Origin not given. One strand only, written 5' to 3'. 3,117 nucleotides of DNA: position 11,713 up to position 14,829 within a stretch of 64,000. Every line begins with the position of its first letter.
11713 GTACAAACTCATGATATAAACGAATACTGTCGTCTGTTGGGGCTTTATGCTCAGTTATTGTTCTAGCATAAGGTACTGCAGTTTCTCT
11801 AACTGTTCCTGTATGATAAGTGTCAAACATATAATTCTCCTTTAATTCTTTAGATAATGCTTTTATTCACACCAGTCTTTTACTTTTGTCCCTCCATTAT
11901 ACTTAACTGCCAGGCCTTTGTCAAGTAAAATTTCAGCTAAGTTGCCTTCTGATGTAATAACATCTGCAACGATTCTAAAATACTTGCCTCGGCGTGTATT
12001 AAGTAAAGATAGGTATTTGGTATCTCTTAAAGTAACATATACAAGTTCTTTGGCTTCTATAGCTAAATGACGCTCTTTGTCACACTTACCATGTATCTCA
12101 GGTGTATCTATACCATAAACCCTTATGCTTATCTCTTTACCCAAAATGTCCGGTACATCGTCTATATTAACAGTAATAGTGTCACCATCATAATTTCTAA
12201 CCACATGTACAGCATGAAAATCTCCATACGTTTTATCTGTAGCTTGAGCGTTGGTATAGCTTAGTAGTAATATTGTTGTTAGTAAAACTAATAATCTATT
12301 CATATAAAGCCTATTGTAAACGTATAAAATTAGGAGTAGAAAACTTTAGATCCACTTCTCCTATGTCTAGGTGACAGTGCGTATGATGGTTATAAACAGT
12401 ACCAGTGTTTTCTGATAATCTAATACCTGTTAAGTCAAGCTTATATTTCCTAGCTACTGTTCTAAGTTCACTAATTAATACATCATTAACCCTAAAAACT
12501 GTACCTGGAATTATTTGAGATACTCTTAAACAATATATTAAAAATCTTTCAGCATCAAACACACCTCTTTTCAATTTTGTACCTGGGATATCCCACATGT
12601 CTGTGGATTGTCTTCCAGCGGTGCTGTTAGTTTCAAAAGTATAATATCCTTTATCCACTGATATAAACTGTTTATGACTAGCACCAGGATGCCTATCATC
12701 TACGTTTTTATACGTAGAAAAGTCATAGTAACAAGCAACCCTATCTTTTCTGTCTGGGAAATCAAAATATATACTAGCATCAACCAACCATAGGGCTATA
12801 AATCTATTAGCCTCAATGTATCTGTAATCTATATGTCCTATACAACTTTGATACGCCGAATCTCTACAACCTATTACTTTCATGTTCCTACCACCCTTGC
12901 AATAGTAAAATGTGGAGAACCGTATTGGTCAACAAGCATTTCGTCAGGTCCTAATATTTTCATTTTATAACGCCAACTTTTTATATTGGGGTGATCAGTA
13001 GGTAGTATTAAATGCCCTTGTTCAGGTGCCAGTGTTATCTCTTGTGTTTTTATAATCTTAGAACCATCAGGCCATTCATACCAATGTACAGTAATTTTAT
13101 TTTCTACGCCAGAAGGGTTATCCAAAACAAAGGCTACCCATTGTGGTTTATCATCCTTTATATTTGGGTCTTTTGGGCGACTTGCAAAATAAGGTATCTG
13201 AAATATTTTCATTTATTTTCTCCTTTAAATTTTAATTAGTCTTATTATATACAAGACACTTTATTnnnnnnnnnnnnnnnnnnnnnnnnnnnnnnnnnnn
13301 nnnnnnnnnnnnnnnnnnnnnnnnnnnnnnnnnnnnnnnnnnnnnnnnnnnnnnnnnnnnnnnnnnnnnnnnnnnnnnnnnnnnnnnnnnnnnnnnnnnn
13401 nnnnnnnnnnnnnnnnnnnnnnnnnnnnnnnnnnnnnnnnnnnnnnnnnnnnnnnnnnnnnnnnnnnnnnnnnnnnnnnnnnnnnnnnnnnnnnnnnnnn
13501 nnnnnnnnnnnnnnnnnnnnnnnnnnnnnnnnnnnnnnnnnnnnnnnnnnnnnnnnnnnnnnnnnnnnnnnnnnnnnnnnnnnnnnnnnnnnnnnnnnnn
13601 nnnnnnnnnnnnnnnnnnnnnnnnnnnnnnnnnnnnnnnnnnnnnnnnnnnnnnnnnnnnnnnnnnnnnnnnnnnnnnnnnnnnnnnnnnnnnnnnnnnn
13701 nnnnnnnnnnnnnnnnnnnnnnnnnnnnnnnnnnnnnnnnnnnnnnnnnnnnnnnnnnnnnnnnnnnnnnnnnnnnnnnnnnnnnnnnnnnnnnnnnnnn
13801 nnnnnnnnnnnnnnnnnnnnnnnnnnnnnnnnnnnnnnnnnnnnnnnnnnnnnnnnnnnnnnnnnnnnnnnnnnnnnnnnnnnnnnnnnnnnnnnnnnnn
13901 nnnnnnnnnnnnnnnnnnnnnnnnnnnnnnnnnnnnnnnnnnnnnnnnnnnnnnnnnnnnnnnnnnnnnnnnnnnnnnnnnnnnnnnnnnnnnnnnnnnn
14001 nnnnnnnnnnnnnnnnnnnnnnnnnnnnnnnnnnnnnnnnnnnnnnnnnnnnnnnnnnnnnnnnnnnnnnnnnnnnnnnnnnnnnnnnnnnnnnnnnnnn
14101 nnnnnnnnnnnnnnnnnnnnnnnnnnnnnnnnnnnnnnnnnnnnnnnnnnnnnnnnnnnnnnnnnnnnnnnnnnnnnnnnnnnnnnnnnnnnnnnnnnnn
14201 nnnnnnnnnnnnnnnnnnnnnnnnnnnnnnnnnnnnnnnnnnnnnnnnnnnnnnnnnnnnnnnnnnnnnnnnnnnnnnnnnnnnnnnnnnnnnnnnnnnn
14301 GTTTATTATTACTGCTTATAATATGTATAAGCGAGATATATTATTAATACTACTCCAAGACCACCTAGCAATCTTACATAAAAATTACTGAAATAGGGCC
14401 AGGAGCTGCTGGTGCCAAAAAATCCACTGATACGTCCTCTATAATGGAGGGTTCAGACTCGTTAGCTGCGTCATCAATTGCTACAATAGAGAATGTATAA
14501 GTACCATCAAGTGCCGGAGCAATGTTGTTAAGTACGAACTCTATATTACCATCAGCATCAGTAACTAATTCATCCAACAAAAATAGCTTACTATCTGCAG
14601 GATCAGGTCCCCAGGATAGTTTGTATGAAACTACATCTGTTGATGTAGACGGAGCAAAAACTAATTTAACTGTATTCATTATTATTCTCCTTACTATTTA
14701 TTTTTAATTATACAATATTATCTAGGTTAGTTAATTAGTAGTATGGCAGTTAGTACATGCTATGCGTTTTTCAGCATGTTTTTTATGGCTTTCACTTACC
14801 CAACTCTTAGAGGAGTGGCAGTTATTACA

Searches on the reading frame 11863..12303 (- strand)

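Call 5: search_protein_families(library=pfam, proteins=[window:11863-12303:-], max_evalue=0.1)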
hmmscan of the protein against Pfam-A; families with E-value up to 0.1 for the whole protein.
window:11863-12303:- (146 aa): 1 family
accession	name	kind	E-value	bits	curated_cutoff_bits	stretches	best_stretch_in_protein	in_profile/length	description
PF00565.23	SNase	-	1.7e-07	32.1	21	1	60-136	2-78/107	Staphylococcal nuclease homologue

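Call 7: search_protein_families(library=phrogs, proteins=[window:11863-12303:-], max_evalue=0.01)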
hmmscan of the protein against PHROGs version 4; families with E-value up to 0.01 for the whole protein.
window:11863-12303:- (146 aa): 3 families
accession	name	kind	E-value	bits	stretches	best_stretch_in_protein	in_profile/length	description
phrog_452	-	DNA, RNA and nucleotide metabolism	2.4e-18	67.7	1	21-142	61-184/201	endonuclease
phrog_8809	-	unknown function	3.4e-10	38.5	1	16-136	1083-1205/2317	-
phrog_18798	-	unknown function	4.4e-05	24.8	1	35-135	10-104/124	-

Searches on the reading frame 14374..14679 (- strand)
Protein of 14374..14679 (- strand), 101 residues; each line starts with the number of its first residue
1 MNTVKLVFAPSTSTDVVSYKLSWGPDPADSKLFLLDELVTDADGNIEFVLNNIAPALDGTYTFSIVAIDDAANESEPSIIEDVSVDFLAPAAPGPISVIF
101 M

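Call 5: search_protein_families(library=pfam, proteins=[window:14374-14679:-], max_evalue=0.1)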
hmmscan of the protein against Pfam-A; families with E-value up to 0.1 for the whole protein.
window:14374-14679:- (101 aa): 2 families
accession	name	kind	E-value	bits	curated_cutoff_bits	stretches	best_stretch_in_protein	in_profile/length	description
PF19077.6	Big_13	-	0.0023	18.8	27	1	38-86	56-101/102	Bacterial Ig-like domain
PF16389.11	DUF4998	-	0.019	15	29.1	1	2-79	33-104/199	Domain of unknown function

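Call 7: search_protein_families(library=phrogs, proteins=[window:14374-14679:-], max_evalue=0.01)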
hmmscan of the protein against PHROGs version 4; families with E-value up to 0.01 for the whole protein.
window:14374-14679:- (101 aa): 1 family
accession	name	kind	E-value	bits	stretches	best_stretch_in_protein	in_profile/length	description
phrog_11157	-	unknown function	0.0048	14.3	1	41-98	1088-1145/3825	-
